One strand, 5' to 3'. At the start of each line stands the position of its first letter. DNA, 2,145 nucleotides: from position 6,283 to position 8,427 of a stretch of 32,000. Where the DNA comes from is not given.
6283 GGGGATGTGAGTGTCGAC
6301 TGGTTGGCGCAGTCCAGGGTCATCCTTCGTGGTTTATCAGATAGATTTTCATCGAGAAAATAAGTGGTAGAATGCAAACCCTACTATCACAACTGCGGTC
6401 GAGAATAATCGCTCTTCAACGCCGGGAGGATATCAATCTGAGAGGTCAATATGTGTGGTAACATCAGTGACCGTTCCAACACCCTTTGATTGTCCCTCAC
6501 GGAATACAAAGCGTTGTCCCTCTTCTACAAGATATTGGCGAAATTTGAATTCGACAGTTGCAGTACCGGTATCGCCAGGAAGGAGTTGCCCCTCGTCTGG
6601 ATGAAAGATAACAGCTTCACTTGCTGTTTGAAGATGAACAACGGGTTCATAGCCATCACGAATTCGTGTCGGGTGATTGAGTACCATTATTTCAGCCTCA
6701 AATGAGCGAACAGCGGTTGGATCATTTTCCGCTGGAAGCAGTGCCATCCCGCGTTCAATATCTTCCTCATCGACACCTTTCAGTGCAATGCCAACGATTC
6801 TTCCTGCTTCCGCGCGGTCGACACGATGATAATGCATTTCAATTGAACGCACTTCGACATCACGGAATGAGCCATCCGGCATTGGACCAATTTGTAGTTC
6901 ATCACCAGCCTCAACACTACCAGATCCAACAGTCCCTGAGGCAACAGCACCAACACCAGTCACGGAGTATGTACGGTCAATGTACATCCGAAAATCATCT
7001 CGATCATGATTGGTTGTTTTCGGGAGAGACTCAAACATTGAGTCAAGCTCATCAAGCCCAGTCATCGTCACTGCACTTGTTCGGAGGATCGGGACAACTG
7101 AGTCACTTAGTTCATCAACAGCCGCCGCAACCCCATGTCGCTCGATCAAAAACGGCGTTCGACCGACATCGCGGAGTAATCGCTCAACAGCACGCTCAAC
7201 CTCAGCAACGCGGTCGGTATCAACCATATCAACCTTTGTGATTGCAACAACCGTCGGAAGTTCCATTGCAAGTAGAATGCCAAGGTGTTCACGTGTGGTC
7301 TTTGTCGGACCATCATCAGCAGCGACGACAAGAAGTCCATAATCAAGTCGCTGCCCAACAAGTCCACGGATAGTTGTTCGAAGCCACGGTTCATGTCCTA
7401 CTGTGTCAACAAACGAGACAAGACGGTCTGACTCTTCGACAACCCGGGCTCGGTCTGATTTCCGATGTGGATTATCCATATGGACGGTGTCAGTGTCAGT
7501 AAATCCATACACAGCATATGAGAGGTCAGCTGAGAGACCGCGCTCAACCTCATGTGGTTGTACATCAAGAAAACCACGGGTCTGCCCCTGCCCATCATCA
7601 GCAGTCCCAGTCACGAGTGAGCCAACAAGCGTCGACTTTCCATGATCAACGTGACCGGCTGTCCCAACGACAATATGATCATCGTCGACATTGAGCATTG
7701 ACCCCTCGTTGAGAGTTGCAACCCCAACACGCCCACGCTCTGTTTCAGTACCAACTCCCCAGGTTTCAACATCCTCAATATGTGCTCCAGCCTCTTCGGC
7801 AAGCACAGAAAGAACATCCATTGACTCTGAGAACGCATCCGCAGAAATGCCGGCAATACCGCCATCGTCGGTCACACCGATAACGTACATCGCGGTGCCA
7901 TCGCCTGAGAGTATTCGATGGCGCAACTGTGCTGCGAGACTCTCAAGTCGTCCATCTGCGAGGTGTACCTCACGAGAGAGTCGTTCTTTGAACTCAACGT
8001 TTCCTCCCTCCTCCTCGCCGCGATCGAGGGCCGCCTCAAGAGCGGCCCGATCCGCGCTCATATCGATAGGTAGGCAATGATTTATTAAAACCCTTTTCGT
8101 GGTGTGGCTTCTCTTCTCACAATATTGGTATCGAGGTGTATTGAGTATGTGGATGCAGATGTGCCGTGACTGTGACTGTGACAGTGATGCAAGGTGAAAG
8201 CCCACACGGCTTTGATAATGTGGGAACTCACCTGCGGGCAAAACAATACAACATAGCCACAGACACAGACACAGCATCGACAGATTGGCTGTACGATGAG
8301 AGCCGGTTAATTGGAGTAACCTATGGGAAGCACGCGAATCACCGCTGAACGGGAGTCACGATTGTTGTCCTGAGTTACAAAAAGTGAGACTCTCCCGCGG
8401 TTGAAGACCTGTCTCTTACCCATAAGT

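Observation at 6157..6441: Orphan tnpB 3' remnant (the omega-RNA-coding part only) wedged between two housekeeping genes; its terminus supplies the GTPase stop codon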

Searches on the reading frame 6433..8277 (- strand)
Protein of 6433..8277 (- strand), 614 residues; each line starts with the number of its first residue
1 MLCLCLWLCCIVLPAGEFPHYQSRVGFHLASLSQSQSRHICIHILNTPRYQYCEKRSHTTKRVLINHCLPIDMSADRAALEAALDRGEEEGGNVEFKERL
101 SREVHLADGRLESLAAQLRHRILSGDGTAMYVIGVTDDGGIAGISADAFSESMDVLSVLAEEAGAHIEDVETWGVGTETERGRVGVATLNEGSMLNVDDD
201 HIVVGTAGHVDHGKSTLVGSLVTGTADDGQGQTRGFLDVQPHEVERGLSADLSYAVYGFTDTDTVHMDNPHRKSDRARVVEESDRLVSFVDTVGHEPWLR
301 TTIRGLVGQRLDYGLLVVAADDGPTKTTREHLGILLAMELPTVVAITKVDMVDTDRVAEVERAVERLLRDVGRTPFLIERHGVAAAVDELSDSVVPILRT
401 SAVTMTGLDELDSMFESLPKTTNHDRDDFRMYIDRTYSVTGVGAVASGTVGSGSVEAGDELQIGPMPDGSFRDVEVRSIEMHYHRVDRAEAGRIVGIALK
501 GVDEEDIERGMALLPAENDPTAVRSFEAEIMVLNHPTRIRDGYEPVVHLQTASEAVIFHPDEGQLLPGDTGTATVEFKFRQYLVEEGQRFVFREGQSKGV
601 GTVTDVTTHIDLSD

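Call 5: search_protein_families(library=pfam, proteins=[window:6433-8277:-], max_evalue=10)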
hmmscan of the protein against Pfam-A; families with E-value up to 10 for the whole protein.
window:6433-8277:- (614 aa): 8 families
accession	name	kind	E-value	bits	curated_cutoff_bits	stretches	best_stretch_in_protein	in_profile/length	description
PF00009.33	GTP_EFTU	-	6.7e-36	124.1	26.5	1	200-415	2-182/188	Elongation factor Tu GTP binding domain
PF03144.31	GTP_EFTU_D2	-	1.4e-13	51.5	30.3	1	443-513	1-72/73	Elongation factor Tu domain 2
PF03143.23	GTP_EFTU_D3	-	5e-09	36.9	27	1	521-606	3-105/106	Elongation factor Tu C-terminal domain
PF22594.2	GTP-eEF1A_C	-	0.00013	22.8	27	1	525-558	1-34/101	GTP-eEF1A C-terminal domain-like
PF03029.23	ATP_bind_1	-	0.03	14.6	27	1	332-363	149-185/240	Conserved hypothetical ATP binding protein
PF03193.22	RsgA_GTPase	-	0.11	12.8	30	1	311-380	23-91/174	RsgA GTPase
PF22042.2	EF-G_D2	-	0.14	12.8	27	1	440-498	13-69/84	Elongation factor G domain 2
PF01926.29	MMR_HSR1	-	0.23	12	21.9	1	204-348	2-113/113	50S ribosome-binding GTPase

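Call 6: search_protein_families(library=ncbifam, proteins=[window:6433-8277:-], max_evalue=10)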
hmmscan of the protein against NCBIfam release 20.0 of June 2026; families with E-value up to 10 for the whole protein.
window:6433-8277:- (614 aa): 30 families (the best 25 are shown)
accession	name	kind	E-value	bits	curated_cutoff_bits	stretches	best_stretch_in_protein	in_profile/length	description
TIGR00475.1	selB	equivalog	1.9e-52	178.8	242.25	2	283-533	48-278/581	selenocysteine-specific translation elongation factor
NF008969.0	PRK12317.1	subfamily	1.2e-49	169.1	502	1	198-565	4-359/426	elongation factor 1-alpha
NF000766.0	PRK00049.1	subfamily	1.1e-44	152.8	449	2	283-607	73-395/396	elongation factor Tu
NF009372.0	PRK12735.1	subfamily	3.8e-44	151.1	479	2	282-607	72-395/396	elongation factor Tu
NF009373.0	PRK12736.1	subfamily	6.2e-42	143.7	452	2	282-607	72-393/394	elongation factor Tu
TIGR00485.1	EF-Tu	equivalog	7.3e-42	143.5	522.4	2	282-607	72-393/394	elongation factor Tu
TIGR00483.1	EF-1_alpha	equivalog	2.9e-41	141.3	540.1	1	198-558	4-353/427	translation elongation factor EF-1 subunit alpha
NF003077.0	PRK04000.1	equivalog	4.6e-23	82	315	1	199-500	7-298/412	translation initiation factor IF-2 subunit gamma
TIGR03680.1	eif2g_arch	equivalog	4.9e-23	82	514.5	1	201-498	5-292/407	translation initiation factor IF-2 subunit gamma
TIGR02034.1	CysN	subfamily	3.6e-17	62.5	336.1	1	206-547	5-329/406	sulfate adenylyltransferase, large subunit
TIGR01394.1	TypA_BipA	equivalog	3.9e-14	51.8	757.3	1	208-512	8-285/594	translational GTPase TypA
NF003478.0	PRK05124.1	equivalog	1.8e-13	49.9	590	1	205-535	31-345/475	sulfate adenylyltransferase subunit CysN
NF004035.0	PRK05506.1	subfamily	2.3e-13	49.3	715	1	204-549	27-355/632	bifunctional sulfate adenylyltransferase subunit 1/adenylylsulfate kinase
TIGR00487.1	IF-2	equivalog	2.8e-12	46.2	424.4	2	279-365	128-215/587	translation initiation factor IF-2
TIGR00231.1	small_GTP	domain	9.8e-08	31.9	42.5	1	201-360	3-128/164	GTP-binding protein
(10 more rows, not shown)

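Call 12: find_encoding_contigs(protein=window:6433-8277:-, flank=10000, max_places=10)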
Protein window:6433-8277:- (614 aa): no gene with exactly this product is on record in the collection.

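Call 16: find_encoding_contigs(protein=window:6433-8061:-, flank=10000, max_places=10)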
Protein window:6433-8061:- (542 aa): 23 contigs read that carry it; 10 places shown.
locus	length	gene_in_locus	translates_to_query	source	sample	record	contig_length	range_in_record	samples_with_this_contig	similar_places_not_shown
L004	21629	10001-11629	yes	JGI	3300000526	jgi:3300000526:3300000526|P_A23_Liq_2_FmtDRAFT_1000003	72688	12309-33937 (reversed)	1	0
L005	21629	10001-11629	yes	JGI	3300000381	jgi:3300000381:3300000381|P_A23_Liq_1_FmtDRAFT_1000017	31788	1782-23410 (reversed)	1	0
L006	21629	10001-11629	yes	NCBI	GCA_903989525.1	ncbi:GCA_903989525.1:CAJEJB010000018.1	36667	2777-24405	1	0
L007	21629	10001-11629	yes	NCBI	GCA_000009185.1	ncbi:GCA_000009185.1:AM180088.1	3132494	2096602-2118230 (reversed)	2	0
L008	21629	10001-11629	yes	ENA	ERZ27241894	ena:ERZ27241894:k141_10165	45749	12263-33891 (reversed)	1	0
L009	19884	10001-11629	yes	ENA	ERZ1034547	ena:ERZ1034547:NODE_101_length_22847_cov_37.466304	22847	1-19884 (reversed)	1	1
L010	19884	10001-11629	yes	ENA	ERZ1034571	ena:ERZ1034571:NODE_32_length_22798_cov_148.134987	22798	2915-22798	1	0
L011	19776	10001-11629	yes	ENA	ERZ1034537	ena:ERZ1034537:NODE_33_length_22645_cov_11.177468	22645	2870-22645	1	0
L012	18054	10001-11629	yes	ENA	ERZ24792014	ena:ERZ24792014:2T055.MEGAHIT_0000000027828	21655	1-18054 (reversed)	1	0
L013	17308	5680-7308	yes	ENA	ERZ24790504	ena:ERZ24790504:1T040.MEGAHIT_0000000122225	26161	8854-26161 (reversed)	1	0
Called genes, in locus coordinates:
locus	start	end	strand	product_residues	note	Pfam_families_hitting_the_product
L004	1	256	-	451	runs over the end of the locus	PF13433:Peripla_BP_5, PF13458:Peripla_BP_6, PF01094:ANF_receptor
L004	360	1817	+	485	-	PF02653:BPD_transp_2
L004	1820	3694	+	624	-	PF02653:BPD_transp_2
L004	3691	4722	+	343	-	PF00005:ABC_tran, PF13304:AAA_21 (weak), PF12399:BCA_ABC_TP_C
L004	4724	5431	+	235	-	PF13555:AAA_29 (faint), PF00005:ABC_tran, PF13304:AAA_21 (weak)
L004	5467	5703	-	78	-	PF25208:DUF7838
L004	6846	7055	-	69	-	-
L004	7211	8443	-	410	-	-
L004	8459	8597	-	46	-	-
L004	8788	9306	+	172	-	PF00226:DnaJ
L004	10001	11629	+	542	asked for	PF00009:GTP_EFTU, PF03144:GTP_EFTU_D2, PF03143:GTP_EFTU_D3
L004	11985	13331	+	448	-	PF16491:Peptidase_M48_N, PF01435:Peptidase_M48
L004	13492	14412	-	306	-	PF02289:MCH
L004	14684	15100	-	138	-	PF01910:Thiamine_BP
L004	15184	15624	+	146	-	PF00582:Usp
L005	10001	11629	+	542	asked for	PF00009:GTP_EFTU, PF03144:GTP_EFTU_D2, PF03143:GTP_EFTU_D3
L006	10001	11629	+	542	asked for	PF00009:GTP_EFTU, PF03144:GTP_EFTU_D2, PF03143:GTP_EFTU_D3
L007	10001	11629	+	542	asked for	PF00009:GTP_EFTU, PF03144:GTP_EFTU_D2, PF03143:GTP_EFTU_D3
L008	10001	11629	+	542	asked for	PF00009:GTP_EFTU, PF03144:GTP_EFTU_D2, PF03143:GTP_EFTU_D3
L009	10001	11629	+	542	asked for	PF00009:GTP_EFTU, PF03144:GTP_EFTU_D2, PF03143:GTP_EFTU_D3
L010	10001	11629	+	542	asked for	PF00009:GTP_EFTU, PF03144:GTP_EFTU_D2, PF03143:GTP_EFTU_D3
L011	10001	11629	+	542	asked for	PF00009:GTP_EFTU, PF03144:GTP_EFTU_D2, PF03143:GTP_EFTU_D3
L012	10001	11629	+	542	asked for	PF00009:GTP_EFTU, PF03144:GTP_EFTU_D2, PF03143:GTP_EFTU_D3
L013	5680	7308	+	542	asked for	PF00009:GTP_EFTU, PF03144:GTP_EFTU_D2, PF03143:GTP_EFTU_D3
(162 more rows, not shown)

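Call 19: find_homologous_proteins(query=window:6433-8061:-, max_evalue=1e-50)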
Query window:6433-8061:- (542 aa): 1989 proteins with E <= 1e-50 among 8000 candidates; the best 120 are listed.
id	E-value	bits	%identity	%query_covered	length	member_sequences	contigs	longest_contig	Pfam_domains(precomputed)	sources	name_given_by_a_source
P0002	0.0e+0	1178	100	100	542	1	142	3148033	PF03143.24,PF00009.34,PF03144.32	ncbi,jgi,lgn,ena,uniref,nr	ncbi:GTPBP1 family GTP-binding protein [Haloquadratum walsbyi]|jgi:translation elongation factor 1A 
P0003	0.0e+0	1177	100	100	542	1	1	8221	PF03143.24,PF00009.34,PF03144.32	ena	-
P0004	0.0e+0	1176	100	100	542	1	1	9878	PF03143.24,PF00009.34,PF03144.32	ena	-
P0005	0.0e+0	1174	100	100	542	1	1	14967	PF03143.24,PF00009.34,PF03144.32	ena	-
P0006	0.0e+0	1146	97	100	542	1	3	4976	PF03143.24,PF00009.34,PF03144.32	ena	-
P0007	0.0e+0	1143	97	100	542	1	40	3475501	PF03143.24,PF00009.34,PF03144.32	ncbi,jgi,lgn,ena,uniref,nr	ncbi:MAG: GTPase [Haloquadratum walsbyi J07HQW1]|jgi:elongation factor 1-alpha|uniref:GTPase n=1 Tax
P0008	0.0e+0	1143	97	100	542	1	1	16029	PF03143.24,PF00009.34,PF03144.32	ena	-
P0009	0.0e+0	1141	97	100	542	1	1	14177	PF03143.24,PF00009.34,PF03144.32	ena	-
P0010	0.0e+0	1140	97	100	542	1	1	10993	PF03143.24,PF00009.34,PF03144.32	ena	-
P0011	0.0e+0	1140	97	100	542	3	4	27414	PF03143.24,PF00009.34,PF03144.32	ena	-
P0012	0.0e+0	1139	97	100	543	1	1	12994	PF03143.24,PF00009.34,PF03144.32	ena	-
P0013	0.0e+0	1137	96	100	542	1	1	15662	PF03143.24,PF00009.34,PF03144.32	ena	-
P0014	0.0e+0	1130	95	100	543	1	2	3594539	PF03143.24,PF00009.34,PF03144.32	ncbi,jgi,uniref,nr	ncbi:GTPBP1 family GTP-binding protein [Haloquadratum walsbyi]|jgi:translation elongation factor 1A 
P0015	0.0e+0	1009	86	99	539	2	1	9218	PF03143.24,PF00009.34,PF03144.32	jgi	-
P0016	6.6e-298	1007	86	99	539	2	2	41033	PF03143.24,PF00009.34,PF03144.32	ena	-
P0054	1.1e-290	983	84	99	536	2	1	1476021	PF03143.24,PF00009.34,PF03144.32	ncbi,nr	ncbi:MAG: GTPase [Haloquadratum sp. J07HQX50]|nr:MAG: GTPase [Haloquadratum sp. J07HQX50]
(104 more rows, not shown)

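Call 21: find_encoding_contigs(protein=P0007, flank=4000, max_places=4)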
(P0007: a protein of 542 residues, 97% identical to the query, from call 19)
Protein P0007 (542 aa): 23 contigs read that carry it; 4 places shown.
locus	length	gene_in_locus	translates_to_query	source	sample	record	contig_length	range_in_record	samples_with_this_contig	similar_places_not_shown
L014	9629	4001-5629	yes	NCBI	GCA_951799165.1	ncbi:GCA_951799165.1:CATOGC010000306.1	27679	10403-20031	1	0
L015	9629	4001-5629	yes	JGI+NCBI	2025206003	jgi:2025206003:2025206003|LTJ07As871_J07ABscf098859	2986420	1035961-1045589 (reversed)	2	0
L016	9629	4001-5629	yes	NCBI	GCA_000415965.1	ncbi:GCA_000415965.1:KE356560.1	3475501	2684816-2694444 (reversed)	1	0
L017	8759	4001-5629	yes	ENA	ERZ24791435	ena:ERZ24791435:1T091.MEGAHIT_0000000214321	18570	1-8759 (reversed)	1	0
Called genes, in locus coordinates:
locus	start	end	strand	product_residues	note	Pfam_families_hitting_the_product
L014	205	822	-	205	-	-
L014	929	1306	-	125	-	-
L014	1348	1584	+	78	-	-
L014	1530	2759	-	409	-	-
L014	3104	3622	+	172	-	PF00226:DnaJ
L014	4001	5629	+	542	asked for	PF00009:GTP_EFTU, PF03144:GTP_EFTU_D2, PF03143:GTP_EFTU_D3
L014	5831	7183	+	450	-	PF16491:Peptidase_M48_N, PF01435:Peptidase_M48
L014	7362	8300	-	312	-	PF02289:MCH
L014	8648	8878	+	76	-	-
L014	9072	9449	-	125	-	PF01910:Thiamine_BP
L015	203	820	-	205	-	-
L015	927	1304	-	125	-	-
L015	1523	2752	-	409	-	-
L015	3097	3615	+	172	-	PF00226:DnaJ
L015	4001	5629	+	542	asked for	PF00009:GTP_EFTU, PF03144:GTP_EFTU_D2, PF03143:GTP_EFTU_D3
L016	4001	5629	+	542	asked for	PF00009:GTP_EFTU, PF03144:GTP_EFTU_D2, PF03143:GTP_EFTU_D3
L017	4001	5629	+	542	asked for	PF00009:GTP_EFTU, PF03144:GTP_EFTU_D2, PF03143:GTP_EFTU_D3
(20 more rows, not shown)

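Call 22: find_encoding_contigs(protein=P0014, flank=4000, max_places=3)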
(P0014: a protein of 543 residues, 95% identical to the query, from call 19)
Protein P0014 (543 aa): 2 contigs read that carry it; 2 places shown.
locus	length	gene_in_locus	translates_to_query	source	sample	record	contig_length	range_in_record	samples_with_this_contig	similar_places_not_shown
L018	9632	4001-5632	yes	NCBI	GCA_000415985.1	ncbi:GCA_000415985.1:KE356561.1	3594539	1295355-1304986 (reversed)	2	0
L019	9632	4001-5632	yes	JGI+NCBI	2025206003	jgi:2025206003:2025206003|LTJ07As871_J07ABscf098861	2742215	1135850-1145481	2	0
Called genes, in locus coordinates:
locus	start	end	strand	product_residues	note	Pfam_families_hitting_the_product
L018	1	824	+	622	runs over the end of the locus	PF02653:BPD_transp_2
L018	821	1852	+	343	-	PF00005:ABC_tran, PF13304:AAA_21 (faint), PF00005:ABC_tran, PF12399:BCA_ABC_TP_C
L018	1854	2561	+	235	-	PF00005:ABC_tran, PF13304:AAA_21 (weak)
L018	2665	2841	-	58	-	PF25208:DUF7838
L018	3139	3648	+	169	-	PF00226:DnaJ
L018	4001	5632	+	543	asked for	PF00009:GTP_EFTU, PF03144:GTP_EFTU_D2, PF03143:GTP_EFTU_D3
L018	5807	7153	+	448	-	PF16491:Peptidase_M48_N, PF01435:Peptidase_M48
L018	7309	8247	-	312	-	PF02289:MCH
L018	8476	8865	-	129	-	PF01910:Thiamine_BP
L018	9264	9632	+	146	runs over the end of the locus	PF00582:Usp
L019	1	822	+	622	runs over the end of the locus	PF02653:BPD_transp_2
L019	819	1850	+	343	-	PF00005:ABC_tran, PF13304:AAA_21 (faint), PF00005:ABC_tran, PF12399:BCA_ABC_TP_C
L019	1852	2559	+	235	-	PF00005:ABC_tran, PF13304:AAA_21 (weak)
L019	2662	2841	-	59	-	PF25208:DUF7838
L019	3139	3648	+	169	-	PF00226:DnaJ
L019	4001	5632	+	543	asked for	PF00009:GTP_EFTU, PF03144:GTP_EFTU_D2, PF03143:GTP_EFTU_D3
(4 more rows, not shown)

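Call 23: find_encoding_contigs(protein=P0054, flank=4000, max_places=2)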
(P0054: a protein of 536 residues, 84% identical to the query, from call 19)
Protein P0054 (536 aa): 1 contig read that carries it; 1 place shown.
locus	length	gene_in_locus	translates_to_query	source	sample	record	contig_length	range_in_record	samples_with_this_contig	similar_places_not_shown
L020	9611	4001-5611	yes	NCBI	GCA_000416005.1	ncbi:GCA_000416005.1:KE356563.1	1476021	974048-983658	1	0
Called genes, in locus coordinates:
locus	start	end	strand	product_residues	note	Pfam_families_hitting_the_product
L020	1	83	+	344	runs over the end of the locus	PF01118:Semialdhyde_dh, PF02774:Semialdhyde_dhC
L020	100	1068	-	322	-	PF00389:2-Hacid_dh, PF02826:2-Hacid_dh_C, PF03807:F420_oxidored (weak)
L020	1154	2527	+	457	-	PF01266:DAO (faint), PF01494:FAD_binding_3 (faint), PF03486:HI0933_like (faint), PF07992:Pyr_redox_2 (faint), PF12831:FAD_oxidored (weak)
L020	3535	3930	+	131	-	PF00226:DnaJ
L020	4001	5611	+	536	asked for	PF00009:GTP_EFTU, PF03144:GTP_EFTU_D2, PF03143:GTP_EFTU_D3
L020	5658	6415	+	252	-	PF16491:Peptidase_M48_N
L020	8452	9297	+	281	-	PF02598:Methyltrn_RNA_3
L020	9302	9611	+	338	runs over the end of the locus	PF00297:Ribosomal_L3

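Call 58: find_encoding_contigs(protein=P0003, flank=3000, max_places=3)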
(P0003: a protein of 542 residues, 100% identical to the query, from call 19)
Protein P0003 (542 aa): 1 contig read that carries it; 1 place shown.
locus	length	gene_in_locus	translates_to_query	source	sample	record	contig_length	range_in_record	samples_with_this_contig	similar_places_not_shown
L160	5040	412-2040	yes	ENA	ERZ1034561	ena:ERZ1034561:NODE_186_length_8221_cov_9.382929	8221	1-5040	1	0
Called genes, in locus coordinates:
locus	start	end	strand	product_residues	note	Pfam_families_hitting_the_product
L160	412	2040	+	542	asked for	PF00009:GTP_EFTU, PF03144:GTP_EFTU_D2, PF03143:GTP_EFTU_D3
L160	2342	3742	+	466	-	PF16491:Peptidase_M48_N, PF01435:Peptidase_M48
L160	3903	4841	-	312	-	PF02289:MCH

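Call 59: find_encoding_contigs(protein=P0004, flank=3000, max_places=3)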
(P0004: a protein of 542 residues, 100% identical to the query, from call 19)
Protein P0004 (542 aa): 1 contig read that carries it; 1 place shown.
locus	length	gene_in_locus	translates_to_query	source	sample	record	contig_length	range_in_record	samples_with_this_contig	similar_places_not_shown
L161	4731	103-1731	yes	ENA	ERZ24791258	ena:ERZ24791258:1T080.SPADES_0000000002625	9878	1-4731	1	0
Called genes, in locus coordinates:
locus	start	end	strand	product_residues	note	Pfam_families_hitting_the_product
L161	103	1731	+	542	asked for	PF00009:GTP_EFTU, PF03144:GTP_EFTU_D2, PF03143:GTP_EFTU_D3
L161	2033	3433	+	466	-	PF16491:Peptidase_M48_N, PF01435:Peptidase_M48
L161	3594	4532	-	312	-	PF02289:MCH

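Call 60: find_encoding_contigs(protein=P0005, flank=3000, max_places=3)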
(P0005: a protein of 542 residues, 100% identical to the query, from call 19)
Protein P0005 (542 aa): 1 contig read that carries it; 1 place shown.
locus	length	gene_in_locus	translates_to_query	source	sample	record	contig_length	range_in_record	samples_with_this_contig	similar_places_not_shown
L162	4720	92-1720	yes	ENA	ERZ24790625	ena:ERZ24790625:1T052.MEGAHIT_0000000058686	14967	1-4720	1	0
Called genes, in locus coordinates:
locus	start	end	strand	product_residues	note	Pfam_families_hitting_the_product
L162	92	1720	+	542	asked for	PF00009:GTP_EFTU, PF03144:GTP_EFTU_D2, PF03143:GTP_EFTU_D3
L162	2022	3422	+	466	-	PF16491:Peptidase_M48_N, PF01435:Peptidase_M48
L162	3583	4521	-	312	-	PF02289:MCH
